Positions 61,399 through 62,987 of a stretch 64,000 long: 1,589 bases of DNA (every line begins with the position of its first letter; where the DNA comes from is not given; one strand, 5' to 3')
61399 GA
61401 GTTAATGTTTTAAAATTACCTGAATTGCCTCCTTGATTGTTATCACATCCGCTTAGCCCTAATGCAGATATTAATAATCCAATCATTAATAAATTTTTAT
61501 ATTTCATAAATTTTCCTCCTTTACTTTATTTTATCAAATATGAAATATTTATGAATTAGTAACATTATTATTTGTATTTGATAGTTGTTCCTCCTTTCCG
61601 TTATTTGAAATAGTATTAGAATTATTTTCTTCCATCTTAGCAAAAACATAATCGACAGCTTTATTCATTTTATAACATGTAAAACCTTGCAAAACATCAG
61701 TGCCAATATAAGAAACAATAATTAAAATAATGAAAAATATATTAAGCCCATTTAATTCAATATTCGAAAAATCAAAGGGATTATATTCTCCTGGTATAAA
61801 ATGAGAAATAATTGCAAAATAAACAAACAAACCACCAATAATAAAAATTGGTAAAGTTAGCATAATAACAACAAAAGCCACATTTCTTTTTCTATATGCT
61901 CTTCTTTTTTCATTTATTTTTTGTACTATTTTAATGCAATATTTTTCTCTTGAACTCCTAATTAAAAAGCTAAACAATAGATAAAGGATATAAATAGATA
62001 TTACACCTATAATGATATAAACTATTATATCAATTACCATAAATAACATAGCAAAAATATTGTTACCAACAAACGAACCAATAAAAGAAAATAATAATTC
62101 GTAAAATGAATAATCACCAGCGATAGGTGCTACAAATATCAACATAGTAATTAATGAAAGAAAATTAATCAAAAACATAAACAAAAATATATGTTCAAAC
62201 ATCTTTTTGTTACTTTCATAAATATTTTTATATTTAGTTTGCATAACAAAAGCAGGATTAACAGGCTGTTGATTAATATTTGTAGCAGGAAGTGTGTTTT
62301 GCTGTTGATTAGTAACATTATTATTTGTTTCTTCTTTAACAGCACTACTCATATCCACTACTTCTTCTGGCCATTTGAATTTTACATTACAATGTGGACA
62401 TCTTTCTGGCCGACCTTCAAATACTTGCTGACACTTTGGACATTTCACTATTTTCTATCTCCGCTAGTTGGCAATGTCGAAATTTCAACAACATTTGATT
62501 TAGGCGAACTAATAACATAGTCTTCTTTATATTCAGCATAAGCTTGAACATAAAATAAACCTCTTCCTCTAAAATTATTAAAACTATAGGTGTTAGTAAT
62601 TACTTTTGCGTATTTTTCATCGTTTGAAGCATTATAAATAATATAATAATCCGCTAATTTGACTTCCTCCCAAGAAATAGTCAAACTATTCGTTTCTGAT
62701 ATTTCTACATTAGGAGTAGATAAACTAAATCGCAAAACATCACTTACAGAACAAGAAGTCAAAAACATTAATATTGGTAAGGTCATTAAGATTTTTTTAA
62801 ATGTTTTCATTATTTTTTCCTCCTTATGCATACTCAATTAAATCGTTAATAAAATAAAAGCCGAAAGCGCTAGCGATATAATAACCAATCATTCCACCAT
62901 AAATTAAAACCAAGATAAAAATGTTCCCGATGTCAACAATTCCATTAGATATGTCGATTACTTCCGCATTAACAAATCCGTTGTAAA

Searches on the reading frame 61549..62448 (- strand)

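Call 42: search_protein_families(library=pfam, proteins=[window:61549-62448:-], max_evalue=0.01)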
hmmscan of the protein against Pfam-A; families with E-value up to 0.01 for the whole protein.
window:61549-62448:- (299 aa): 1 family
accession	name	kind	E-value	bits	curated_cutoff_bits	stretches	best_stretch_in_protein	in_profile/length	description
PF13717.11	Zn_ribbon_4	-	0.0042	17.4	30.3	0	1-10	26-35/36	zinc-ribbon domain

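Call 81: search_protein_families(library=padloc, proteins=[window:61549-62448:-], max_evalue=0.001)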
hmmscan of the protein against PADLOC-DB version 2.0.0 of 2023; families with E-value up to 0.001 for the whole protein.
window:61549-62448:- (299 aa): 0 families

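Call 82: search_protein_families(library=phrogs, proteins=[window:61549-62448:-], max_evalue=0.001)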
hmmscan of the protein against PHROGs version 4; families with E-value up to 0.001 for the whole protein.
window:61549-62448:- (299 aa): 1 family
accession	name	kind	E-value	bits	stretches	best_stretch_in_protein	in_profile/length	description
phrog_12167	-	unknown function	5.6e-07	30.9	1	2-33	144-175/182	-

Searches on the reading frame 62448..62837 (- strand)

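Call 42: search_protein_families(library=pfam, proteins=[window:62448-62837:-], max_evalue=0.01)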
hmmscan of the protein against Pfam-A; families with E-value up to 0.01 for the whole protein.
window:62448-62837:- (129 aa): 1 family
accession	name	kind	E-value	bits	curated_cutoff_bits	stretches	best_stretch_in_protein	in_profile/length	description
PF21910.2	GH85_C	-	0.0064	17.3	27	1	44-85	11-51/95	GH85 endohexosaminidases, C-terminal domain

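Call 81: search_protein_families(library=padloc, proteins=[window:62448-62837:-], max_evalue=0.001)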
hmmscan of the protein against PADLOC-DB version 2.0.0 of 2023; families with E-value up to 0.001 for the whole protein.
window:62448-62837:- (129 aa): 0 families

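Call 82: search_protein_families(library=phrogs, proteins=[window:62448-62837:-], max_evalue=0.001)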
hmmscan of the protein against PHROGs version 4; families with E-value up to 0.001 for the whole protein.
window:62448-62837:- (129 aa): 0 families
